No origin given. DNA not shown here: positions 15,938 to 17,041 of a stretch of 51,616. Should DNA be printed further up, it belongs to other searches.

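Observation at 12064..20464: Orphan selenium-dependent molybdenum-hydroxylase maturation cluster (YqeB, YqeC, XdhC, MocA-like) wired to a transporter, with no hydroxylase or selD in 51 kb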

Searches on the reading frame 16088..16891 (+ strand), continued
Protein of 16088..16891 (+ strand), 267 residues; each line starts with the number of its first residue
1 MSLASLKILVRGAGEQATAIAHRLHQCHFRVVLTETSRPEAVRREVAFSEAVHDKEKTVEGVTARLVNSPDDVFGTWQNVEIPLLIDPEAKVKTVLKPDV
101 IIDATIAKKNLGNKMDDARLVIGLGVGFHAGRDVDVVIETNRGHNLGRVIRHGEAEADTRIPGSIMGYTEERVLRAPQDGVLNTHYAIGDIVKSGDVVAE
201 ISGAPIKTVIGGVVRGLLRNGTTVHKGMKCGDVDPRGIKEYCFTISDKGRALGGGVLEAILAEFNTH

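Call 77: search_protein_families(library=ncbifam, proteins=[L005:7158-8078:+, L006:5043-5900:+, L009:6391-7242:+, L071:10578-11354:+, L018:12442-13473:+, L006:5925-6734:+, L006:7849-8562:+, L009:5937-6323:+], max_evalue=0.00001)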
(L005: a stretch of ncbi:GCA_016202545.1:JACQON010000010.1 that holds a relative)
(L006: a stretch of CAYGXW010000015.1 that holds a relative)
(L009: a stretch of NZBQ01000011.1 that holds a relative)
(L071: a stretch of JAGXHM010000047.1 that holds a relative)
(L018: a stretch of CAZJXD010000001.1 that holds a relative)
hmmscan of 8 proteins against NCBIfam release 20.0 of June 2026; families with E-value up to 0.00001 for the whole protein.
L005:7158-8078:+ (306 aa): 2 families
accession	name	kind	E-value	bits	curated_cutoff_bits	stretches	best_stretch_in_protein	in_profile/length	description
TIGR01256.1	modA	equivalog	1.4e-22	80.7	62.5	1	63-273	7-216/217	molybdate ABC transporter substrate-binding protein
NF007958.0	PRK10677.1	equivalog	1.5e-11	43.7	253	1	37-277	13-255/256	molybdate ABC transporter substrate-binding protein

L006:5043-5900:+ (285 aa): 2 families
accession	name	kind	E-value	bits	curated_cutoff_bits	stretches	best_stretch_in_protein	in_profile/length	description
TIGR01256.1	modA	equivalog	3.4e-22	79.4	62.5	1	40-253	7-217/217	molybdate ABC transporter substrate-binding protein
NF007958.0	PRK10677.1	equivalog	7.7e-09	34.9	253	1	6-254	6-253/256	molybdate ABC transporter substrate-binding protein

L009:6391-7242:+ (283 aa): 4 families
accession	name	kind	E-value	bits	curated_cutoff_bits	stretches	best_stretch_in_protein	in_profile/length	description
TIGR01256.1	modA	equivalog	2.6e-23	83.1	62.5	1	39-251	6-217/217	molybdate ABC transporter substrate-binding protein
NF007958.0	PRK10677.1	equivalog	1.3e-11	44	253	1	2-253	2-254/256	molybdate ABC transporter substrate-binding protein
TIGR00971.1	3a0106s03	subfamily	5.6e-06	25.8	155.5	0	110-149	106-145/315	sulfate ABC transporter substrate-binding protein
TIGR02136.1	ptsS_2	subfamily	1e-05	24.9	206.6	0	24-70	34-83/295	phosphate ABC transporter substrate-binding protein PstS family protein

L071:10578-11354:+ (258 aa): 6 families
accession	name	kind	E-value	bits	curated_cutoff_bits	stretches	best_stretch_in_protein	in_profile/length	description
TIGR01256.1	modA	equivalog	4.5e-54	183.6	62.5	1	33-248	1-217/217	molybdate ABC transporter substrate-binding protein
NF007958.0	PRK10677.1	equivalog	8.4e-47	159.3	253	1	4-250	4-254/256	molybdate ABC transporter substrate-binding protein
NF002917.0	PRK03537.1-3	equivalog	4.9e-16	58.7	264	1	4-251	4-263/267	molybdate ABC transporter substrate-binding protein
NF002918.0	PRK03537.1-4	equivalog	3e-15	56.2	288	1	26-250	6-244/246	molybdate ABC transporter substrate-binding protein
NF002919.0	PRK03537.1-6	equivalog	2.6e-14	53.4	482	1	26-250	32-271/275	molybdate ABC transporter substrate-binding protein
NF002916.0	PRK03537.1-2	equivalog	1.2e-07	31.5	359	1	30-147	7-125/244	molybdate ABC transporter substrate-binding protein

L018:12442-13473:+ (343 aa): 2 families
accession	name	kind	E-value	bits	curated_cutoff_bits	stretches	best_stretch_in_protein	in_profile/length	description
TIGR01728.1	SsuA_fam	subfamily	1.1e-31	110.2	163.5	1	48-342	10-289/290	aliphatic sulfonate ABC transporter substrate-binding protein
NF040735.1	SBP_SaoX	equivalog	5.7e-18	65.1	300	1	47-275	13-238/330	ABC transporter substrate-binding subunit SaoX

L006:5925-6734:+ (269 aa): 29 families (the best 25 are shown)
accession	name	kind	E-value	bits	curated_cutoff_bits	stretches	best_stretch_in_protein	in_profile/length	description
TIGR01581.1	Mo_ABC_porter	hypoth_equivalog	2.6e-64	216.8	210.3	1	36-258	1-225/225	ABC transporter permease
TIGR02141.1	modB_ABC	equivalog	1.4e-49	168.6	182.6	1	59-265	1-208/208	molybdate ABC transporter permease subunit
NF040839.1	tungstate_WtpB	equivalog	5.8e-46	157.2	340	1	19-265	6-250/251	tungstate ABC transporter permease WtpB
NF006939.0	PRK09421.1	equivalog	4e-44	150.7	262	1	49-265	3-223/230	molybdate ABC transporter permease subunit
TIGR00969.1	3a0106s02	subfamily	1.2e-40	139.6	240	1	17-263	22-270/272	sulfate ABC transporter permease subunit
TIGR02140.1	permease_CysW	equivalog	1.4e-37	129.6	329.1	1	22-265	13-258/261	sulfate ABC transporter permease subunit CysW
TIGR02139.1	permease_CysT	equivalog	2e-34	119.4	246.1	1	16-264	10-260/265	sulfate ABC transporter permease subunit CysT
NF008620.0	PRK11602.1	equivalog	3.2e-29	102.1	442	1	16-264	26-274/291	sulfate/thiosulfate ABC transporter permease CysW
NF008208.0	PRK10971.1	equivalog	8.1e-27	94.4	415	1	17-264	19-268/277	sulfate/thiosulfate ABC transporter permease CysT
NF038017.1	ABC_perm1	subfamily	7.1e-23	81.5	100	1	61-248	1-183/184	ABC transporter permease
TIGR03262.1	PhnU2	equivalog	5.4e-19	68.2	593.25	1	25-267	23-261/546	putative 2-aminoethylphosphonate ABC transporter permease subunit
NF041773.1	tung_perm_TupB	equivalog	1.8e-15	57.3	320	1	51-262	19-225/230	tungstate ABC transporter permease TupB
NF011624.0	PRK15050.1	equivalog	1.5e-14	53.8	247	1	40-265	57-288/297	2-aminoethylphosphonate ABC transporter permease subunit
NF006956.0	PRK09433.2-5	equivalog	2.9e-12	45.9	984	1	18-262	21-271/543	thiamine/thiamine pyrophosphate ABC transporter permease ThiP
NF006955.0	PRK09433.2-3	equivalog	3.1e-12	45.9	801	1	19-262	15-263/543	thiamine/thiamine pyrophosphate ABC transporter permease ThiP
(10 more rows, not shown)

L006:7849-8562:+ (237 aa): 0 families

L009:5937-6323:+ (128 aa): 2 families
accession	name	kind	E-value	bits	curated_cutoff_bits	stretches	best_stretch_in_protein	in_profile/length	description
TIGR00637.1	ModE_repress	subfamily_domain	4.6e-23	81.1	98.5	1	41-121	2-82/100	ModE molybdate transport repressor domain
NF007957.0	PRK10676.1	equivalog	3.7e-14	52.5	369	1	40-116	16-92/263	molybdenum-dependent transcriptional regulator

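Call 92: find_encoding_contigs(protein=P0011, flank=10000, max_places=1)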
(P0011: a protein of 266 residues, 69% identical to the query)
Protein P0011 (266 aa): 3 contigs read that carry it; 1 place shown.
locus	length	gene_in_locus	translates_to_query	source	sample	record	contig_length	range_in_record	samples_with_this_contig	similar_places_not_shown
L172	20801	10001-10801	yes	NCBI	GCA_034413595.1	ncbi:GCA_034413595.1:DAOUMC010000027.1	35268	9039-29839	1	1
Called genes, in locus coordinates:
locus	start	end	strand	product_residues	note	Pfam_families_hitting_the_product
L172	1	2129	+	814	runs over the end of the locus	PF00133:tRNA-synt_1, PF09334:tRNA-synt_1g, PF13603:tRNA-synt_1_2, PF00133:tRNA-synt_1, PF09334:tRNA-synt_1g (weak), PF08264:Anticodon_1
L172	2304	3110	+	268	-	PF01408:GFO_IDH_MocA (faint), PF03807:F420_oxidored, PF14748:P5CR_dimer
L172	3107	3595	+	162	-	PF02674:Colicin_V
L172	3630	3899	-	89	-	PF00037:Fer4 (weak), PF12797:Fer4_2 (faint), PF12837:Fer4_6 (faint), PF12838:Fer4_7, PF13187:Fer4_9 (weak)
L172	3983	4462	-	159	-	PF01467:CTP_transf_like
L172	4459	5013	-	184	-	PF03602:Cons_hypoth95, PF05175:MTS (weak)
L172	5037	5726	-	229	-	PF23023:Anti-Pycsar_Apyc1, PF00753:Lactamase_B, PF12706:Lactamase_B_2 (weak)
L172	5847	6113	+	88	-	PF02604:PhdYeFM_antitox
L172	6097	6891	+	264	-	PF12804:NTP_transf_3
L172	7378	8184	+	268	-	PF00528:BPD_transp_1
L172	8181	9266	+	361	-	PF00005:ABC_tran, PF13304:AAA_21 (faint), PF03459:TOBE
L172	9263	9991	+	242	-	PF13938:DUF4213, PF04016:DUF364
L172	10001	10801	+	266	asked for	-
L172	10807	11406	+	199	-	PF08241:Methyltransf_11, PF13649:Methyltransf_25 (weak)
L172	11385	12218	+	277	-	PF19842:YqeC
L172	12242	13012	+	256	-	PF02625:XdhC_CoxI, PF13478:XdhC_C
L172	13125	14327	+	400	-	-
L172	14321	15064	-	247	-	PF00590:TP_methylase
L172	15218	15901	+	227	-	PF01128:IspD, PF12804:NTP_transf_3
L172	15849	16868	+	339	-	PF00994:MoCF_biosynth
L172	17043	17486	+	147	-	PF12797:Fer4_2 (weak), PF12837:Fer4_6 (faint), PF14697:Fer4_21 (faint), PF13187:Fer4_9 (faint), PF13247:Fer4_11, PF12838:Fer4_7, PF00037:Fer4, PF13237:Fer4_10 (weak)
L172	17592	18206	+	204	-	PF00117:GATase, PF07685:GATase_3 (faint), PF01174:SNO (weak)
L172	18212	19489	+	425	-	PF07992:Pyr_redox_2, PF01266:DAO (faint), PF00070:Pyr_redox, PF18267:Rubredoxin_C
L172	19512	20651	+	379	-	PF00310:GATase_2 (weak), PF13522:GATase_6 (weak), PF13537:GATase_7 (faint)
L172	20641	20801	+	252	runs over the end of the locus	PF00977:His_biosynth, PF01207:Dus (faint), PF03060:NMO (weak)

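Call 93: find_encoding_contigs(protein=P0017, flank=10000, max_places=1)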
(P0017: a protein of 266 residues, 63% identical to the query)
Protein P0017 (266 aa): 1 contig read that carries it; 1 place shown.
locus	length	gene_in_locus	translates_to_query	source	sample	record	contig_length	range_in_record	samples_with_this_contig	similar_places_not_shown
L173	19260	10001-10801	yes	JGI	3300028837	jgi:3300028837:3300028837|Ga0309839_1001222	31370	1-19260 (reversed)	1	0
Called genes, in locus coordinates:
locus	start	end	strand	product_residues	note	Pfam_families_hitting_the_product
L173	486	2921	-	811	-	PF02190:LON_substr_bdg, PF00004:AAA, PF07728:AAA_5 (weak), PF22667:Lon_lid, PF05362:Lon_C, PF13541:ChlI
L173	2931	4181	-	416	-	PF06689:zf-C4_ClpX, PF00004:AAA, PF07724:AAA_2, PF07728:AAA_5 (faint), PF10431:ClpB_D2-small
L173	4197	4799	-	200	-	PF00574:CLP_protease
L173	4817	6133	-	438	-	PF05697:Trigger_N, PF00254:FKBP_C, PF05698:Trigger_C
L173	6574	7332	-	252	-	PF01209:Ubie_methyltran, PF13489:Methyltransf_23, PF07021:MetW (weak), PF13847:Methyltransf_31, PF08241:Methyltransf_11, PF08242:Methyltransf_12, PF13649:Methyltransf_25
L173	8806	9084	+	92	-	PF02604:PhdYeFM_antitox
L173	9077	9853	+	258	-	PF12804:NTP_transf_3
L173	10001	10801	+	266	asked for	-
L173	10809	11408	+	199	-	PF13847:Methyltransf_31, PF08241:Methyltransf_11, PF08242:Methyltransf_12 (weak), PF13649:Methyltransf_25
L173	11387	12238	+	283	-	PF19842:YqeC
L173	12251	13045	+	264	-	PF02625:XdhC_CoxI, PF13478:XdhC_C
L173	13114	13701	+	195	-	PF01128:IspD, PF12804:NTP_transf_3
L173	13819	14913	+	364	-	PF00994:MoCF_biosynth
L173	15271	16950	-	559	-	PF20142:Scaffold, PF01471:PG_binding_1, PF03734:YkuD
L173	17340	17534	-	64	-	-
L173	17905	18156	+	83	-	-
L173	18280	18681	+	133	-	-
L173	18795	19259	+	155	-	?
